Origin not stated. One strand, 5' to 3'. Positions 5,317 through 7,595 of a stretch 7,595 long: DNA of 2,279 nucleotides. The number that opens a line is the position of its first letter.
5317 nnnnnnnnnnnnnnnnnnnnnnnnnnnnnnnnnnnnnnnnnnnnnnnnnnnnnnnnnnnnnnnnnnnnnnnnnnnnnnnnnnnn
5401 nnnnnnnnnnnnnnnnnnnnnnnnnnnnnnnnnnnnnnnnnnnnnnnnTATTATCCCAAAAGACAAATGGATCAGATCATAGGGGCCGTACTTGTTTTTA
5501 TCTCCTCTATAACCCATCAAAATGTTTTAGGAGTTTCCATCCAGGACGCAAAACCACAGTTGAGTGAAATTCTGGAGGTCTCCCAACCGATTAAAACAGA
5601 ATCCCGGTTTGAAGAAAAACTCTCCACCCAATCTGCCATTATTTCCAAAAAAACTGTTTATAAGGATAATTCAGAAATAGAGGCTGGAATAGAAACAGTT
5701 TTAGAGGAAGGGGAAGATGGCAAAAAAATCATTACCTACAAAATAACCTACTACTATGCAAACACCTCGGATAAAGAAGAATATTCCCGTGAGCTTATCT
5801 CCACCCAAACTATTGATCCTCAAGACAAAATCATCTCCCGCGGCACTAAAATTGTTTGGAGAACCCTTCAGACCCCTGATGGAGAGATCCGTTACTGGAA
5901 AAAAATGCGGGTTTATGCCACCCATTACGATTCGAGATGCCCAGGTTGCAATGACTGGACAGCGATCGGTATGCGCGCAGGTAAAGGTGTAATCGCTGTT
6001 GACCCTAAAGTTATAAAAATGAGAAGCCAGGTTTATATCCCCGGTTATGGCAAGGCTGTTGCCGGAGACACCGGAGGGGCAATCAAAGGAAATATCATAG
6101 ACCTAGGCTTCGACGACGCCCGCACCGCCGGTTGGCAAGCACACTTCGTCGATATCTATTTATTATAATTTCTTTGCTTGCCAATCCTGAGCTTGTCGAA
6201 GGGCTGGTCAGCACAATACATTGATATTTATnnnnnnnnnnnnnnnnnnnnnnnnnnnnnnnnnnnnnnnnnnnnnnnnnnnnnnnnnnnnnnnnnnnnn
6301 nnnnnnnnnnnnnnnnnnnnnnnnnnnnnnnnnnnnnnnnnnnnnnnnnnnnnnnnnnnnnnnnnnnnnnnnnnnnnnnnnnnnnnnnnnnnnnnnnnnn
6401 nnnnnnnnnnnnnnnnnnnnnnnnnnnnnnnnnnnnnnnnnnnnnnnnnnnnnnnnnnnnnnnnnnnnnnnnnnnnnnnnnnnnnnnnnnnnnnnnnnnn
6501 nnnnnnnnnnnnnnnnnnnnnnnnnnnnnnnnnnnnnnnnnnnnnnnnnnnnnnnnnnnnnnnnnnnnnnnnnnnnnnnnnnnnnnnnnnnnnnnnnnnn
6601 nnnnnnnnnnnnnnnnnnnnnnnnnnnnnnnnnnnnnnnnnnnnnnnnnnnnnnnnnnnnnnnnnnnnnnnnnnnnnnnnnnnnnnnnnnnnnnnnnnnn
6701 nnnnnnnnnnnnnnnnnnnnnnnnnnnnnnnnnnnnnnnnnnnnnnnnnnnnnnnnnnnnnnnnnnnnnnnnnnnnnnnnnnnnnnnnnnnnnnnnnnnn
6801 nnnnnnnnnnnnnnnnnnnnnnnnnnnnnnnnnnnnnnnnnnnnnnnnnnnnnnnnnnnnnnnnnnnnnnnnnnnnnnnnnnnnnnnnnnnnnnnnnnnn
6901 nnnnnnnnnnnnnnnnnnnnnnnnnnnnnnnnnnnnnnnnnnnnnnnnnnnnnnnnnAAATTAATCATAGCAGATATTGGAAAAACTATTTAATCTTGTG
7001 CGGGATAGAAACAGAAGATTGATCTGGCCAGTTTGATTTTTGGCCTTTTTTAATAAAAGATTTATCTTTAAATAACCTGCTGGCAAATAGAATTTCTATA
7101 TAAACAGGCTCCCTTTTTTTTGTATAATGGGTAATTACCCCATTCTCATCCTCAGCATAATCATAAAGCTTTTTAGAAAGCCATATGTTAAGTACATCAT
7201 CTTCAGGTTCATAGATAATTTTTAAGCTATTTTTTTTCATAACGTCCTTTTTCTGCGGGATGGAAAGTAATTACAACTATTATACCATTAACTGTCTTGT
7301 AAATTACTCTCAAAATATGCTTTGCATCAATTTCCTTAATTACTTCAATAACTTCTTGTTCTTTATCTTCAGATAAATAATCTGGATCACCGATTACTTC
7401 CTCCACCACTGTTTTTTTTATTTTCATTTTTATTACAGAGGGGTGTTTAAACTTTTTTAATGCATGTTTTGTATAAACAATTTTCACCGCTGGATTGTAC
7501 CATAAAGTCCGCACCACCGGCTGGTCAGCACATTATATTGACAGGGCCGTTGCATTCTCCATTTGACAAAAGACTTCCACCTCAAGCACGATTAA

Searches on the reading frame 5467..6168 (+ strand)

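Call 8: search_protein_families(library=pfam, proteins=[window:5467-6168:+])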
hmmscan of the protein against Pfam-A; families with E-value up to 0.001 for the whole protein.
window:5467-6168:+ (233 aa): 2 families
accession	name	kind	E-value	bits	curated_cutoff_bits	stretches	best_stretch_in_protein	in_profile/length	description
PF06725.17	3D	-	2.9e-13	50.3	23.8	1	175-233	2-71/72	3D domain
PF07501.17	G5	-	1.1e-12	48.4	23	1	54-128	5-75/75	G5 domain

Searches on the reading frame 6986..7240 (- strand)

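Call 8: search_protein_families(library=pfam, proteins=[window:6986-7240:-])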
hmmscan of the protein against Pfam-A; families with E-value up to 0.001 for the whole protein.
window:6986-7240:- (84 aa): 1 family
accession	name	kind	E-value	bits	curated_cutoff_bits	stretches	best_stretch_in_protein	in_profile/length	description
PF10049.14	DUF2283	-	3.3e-08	34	23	1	7-54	1-49/49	Protein of unknown function (DUF2283)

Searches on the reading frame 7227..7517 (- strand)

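Call 8: search_protein_families(library=pfam, proteins=[window:7227-7517:-])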
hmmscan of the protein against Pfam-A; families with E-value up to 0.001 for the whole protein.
window:7227-7517:- (96 aa): 1 family
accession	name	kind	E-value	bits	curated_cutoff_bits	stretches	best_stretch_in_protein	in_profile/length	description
PF18812.6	PBECR3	-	4.7e-05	23.7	30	1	30-92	47-112/115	phage-Barnase-EndoU-ColicinE5/D-RelE like nuclease3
